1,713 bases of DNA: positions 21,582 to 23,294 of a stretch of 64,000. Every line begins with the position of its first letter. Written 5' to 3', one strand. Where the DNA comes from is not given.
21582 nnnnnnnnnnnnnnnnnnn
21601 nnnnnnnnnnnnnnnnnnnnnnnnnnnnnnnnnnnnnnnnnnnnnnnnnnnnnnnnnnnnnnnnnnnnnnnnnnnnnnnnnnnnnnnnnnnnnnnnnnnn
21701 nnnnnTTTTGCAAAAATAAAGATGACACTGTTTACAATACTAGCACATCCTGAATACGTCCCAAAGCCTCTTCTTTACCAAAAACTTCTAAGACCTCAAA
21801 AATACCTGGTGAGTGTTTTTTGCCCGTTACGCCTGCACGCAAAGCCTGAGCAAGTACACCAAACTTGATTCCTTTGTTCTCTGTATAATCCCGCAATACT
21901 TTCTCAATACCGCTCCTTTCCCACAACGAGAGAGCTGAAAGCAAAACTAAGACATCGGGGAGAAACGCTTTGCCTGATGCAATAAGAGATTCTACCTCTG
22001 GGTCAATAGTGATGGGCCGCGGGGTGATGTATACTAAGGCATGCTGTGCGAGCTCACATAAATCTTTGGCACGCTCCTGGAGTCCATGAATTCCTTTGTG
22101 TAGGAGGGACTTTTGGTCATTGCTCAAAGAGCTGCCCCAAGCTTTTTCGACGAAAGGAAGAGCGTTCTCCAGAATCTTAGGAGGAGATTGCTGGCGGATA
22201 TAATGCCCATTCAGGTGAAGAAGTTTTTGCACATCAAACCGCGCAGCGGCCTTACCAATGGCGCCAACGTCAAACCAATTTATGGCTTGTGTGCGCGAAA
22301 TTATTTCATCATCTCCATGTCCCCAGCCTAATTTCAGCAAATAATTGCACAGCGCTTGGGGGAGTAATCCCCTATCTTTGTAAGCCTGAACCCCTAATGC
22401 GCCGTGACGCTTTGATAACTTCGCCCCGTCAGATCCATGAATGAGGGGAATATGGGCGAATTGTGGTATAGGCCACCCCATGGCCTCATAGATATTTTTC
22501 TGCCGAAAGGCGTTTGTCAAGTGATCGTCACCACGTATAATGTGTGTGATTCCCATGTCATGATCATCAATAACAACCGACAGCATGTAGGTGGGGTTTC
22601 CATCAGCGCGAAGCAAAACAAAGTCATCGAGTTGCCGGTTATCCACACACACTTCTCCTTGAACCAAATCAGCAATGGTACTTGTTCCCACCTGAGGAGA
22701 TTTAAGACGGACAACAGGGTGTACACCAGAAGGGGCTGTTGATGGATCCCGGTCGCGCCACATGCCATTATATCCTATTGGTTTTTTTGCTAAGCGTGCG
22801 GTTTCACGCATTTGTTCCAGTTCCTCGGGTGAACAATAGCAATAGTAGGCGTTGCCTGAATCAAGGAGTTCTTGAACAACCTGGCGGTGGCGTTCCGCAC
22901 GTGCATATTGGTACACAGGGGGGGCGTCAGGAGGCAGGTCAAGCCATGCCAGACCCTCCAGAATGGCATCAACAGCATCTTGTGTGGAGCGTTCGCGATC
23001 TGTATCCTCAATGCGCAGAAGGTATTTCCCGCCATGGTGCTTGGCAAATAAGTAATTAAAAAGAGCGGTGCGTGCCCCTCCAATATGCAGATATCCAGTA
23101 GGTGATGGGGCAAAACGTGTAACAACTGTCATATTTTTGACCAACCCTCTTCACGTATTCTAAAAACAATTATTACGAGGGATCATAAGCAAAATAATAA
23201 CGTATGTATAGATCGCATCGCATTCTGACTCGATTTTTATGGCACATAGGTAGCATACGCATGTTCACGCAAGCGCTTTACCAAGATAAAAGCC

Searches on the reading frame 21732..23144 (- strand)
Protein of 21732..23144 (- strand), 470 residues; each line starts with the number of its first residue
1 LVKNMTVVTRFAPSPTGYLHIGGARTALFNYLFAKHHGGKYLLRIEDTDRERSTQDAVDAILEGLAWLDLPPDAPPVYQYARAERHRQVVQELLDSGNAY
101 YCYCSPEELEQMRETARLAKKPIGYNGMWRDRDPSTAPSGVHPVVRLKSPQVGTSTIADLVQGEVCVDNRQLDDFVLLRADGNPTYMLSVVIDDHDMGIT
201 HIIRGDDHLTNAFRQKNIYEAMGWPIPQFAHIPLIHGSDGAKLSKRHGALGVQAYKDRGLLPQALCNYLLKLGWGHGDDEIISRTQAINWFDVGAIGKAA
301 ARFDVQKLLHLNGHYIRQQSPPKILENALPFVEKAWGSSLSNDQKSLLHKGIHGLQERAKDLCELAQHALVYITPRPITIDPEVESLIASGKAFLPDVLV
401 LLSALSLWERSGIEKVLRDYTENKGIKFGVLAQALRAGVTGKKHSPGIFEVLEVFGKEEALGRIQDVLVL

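Call 27: search_protein_families(library=pfam, proteins=[window:21732-23144:-], max_evalue=0.00001)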
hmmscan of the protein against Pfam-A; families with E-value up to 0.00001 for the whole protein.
window:21732-23144:- (470 aa): 2 families
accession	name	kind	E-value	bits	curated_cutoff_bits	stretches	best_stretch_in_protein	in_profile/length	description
PF00749.27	tRNA-synt_1c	-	2.8e-91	306.2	23.4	1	7-308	2-312/314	tRNA synthetases class I (E and Q), catalytic domain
PF19269.4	Anticodon_2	-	1.4e-25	90.7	23.6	1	324-467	2-140/141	Anticodon binding domain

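Call 34: find_homologous_proteins(query=window:21732-23144:-, max_evalue=1e-50)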
Query window:21732-23144:- (470 aa): 8000 proteins with E <= 1e-50 among 8000 candidates; the best 120 are listed.
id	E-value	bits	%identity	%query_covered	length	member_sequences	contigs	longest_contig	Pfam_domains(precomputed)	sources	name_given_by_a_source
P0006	0.0e+0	1075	100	99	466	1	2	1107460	PF19269.5,PF00749.28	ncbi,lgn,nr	ncbi:MAG: glutamate--tRNA ligase [Alphaproteobacteria bacterium]|nr:MAG: glutamate--tRNA ligase [Alp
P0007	3.0e-219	747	69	99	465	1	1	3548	PF19269.5,PF00749.28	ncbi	-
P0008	1.0e-206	705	66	99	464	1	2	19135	PF19269.5,PF00749.28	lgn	-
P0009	5.0e-203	693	66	99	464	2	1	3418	PF19269.5,PF00749.28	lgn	-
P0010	6.8e-202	690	65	99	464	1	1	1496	PF19269.5,PF00749.28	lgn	-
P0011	1.6e-192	659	61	99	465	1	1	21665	PF19269.5,PF00749.28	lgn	-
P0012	5.0e-191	654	61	98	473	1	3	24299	PF19269.5,PF00749.28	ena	-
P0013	1.5e-189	649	62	98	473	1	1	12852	PF19269.5,PF00749.28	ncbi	ncbi:MAG: glutamate--tRNA ligase [Kiloniellaceae bacterium]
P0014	2.2e-189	648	61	98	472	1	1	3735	PF19269.5,PF00749.28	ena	-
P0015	2.6e-189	648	60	99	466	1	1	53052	PF19269.5,PF00749.28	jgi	jgi:glutamyl-tRNA synthetase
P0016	3.0e-189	648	61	99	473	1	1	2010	PF19269.5,PF00749.28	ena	-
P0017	5.2e-189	647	61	99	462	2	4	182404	PF19269.5,PF00749.28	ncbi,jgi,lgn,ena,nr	ncbi:MAG: glutamate--tRNA ligase [Alphaproteobacteria bacterium]|nr:glutamate--tRNA ligase [Alphapro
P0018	4.9e-188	644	60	99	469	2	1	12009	PF19269.5,PF00749.28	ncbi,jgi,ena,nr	ncbi:MAG: glutamate--tRNA ligase [Rhodospirillaceae bacterium]|nr:glutamate--tRNA ligase [Rhodospiri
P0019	5.8e-188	644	60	99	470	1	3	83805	PF19269.5,PF00749.28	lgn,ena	-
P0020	1.1e-187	643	60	99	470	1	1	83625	PF19269.5,PF00749.28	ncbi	-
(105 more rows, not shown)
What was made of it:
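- Tried and rejected: The best non-self GltX match is 69%, then about 61% to Rhodospirillales-like taxa (call 34).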
